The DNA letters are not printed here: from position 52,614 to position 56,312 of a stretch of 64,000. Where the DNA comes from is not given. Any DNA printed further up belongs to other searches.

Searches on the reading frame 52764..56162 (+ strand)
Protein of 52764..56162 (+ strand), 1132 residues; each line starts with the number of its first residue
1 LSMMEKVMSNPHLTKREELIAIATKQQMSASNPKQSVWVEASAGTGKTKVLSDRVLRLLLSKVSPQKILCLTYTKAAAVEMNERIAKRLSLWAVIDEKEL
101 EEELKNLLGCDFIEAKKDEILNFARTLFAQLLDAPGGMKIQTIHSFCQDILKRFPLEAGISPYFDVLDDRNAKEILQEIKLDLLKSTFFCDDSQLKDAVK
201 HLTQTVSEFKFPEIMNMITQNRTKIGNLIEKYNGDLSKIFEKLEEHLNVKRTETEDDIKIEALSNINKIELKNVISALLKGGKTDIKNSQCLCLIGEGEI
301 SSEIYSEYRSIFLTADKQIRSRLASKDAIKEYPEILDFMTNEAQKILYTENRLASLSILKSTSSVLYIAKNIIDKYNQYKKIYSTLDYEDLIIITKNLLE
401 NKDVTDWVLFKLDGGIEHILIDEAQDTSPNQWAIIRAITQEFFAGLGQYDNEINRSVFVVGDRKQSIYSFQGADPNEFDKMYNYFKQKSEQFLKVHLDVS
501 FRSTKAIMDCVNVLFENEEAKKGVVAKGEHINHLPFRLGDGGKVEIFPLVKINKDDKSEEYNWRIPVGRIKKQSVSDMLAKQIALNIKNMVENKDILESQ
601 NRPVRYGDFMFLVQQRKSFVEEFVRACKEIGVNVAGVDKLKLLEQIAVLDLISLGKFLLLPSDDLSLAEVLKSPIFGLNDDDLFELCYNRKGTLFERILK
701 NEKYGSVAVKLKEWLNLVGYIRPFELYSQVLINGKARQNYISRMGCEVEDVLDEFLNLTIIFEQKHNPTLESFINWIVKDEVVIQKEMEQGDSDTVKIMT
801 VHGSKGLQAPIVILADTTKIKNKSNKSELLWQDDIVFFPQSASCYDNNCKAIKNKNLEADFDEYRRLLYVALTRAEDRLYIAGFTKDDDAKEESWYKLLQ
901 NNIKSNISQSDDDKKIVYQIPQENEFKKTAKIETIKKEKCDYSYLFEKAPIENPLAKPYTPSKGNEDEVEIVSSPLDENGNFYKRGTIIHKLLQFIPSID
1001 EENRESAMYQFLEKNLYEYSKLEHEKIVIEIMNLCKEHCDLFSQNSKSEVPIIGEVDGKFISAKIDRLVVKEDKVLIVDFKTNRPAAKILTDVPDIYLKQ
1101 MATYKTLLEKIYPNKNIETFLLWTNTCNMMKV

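Call 19: search_protein_families(library=pfam, proteins=[window:52764-56162:+], max_evalue=0.1)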
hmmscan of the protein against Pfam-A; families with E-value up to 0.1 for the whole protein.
window:52764-56162:+ (1132 aa): 12 families
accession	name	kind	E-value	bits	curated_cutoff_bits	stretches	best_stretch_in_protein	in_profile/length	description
PF00580.27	UvrD-helicase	-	5.7e-53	180.8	23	1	24-485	3-270/271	UvrD/REP helicase N-terminal domain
PF13361.12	UvrD_C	-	2e-20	74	25.6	1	495-882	1-346/350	UvrD-like helicase C-terminal domain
PF13245.12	AAA_19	-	1.2e-13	51.8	25.1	2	33-88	10-64/134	AAA domain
PF13538.12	UvrD_C_2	-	7.7e-11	42.1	27.4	2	860-881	30-51/52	UvrD-like helicase C-terminal domain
PF12705.13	PDDEXK_1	-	4.7e-07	30.4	22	1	984-1113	36-176/247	PD-(D/E)XK nuclease superfamily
PF00270.35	DEAD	-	0.00018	21.7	26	1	33-122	13-107/167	DEAD/DEAH box helicase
PF13087.12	AAA_12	-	0.0027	17.7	27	1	784-883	125-192/195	AAA domain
PF03237.21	Terminase_6N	-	0.0044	17.1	22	1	41-131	4-84/215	Terminase large subunit, T4likevirus-type, N-terminal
PF01443.25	Viral_helicase1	-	0.017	15.4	21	0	862-881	207-226/228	Viral superfamily 1 RNA helicase core domain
PF18953.6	SAP_new25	-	0.038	14.1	26.3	0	267-284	27-44/51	SAP domain-containing new25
PF13604.12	AAA_30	-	0.043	14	27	0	30-85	14-66/191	AAA domain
PF09440.15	eIF3_N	-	0.072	13.9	26.8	0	173-282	30-130/133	eIF3 subunit 6 N terminal domain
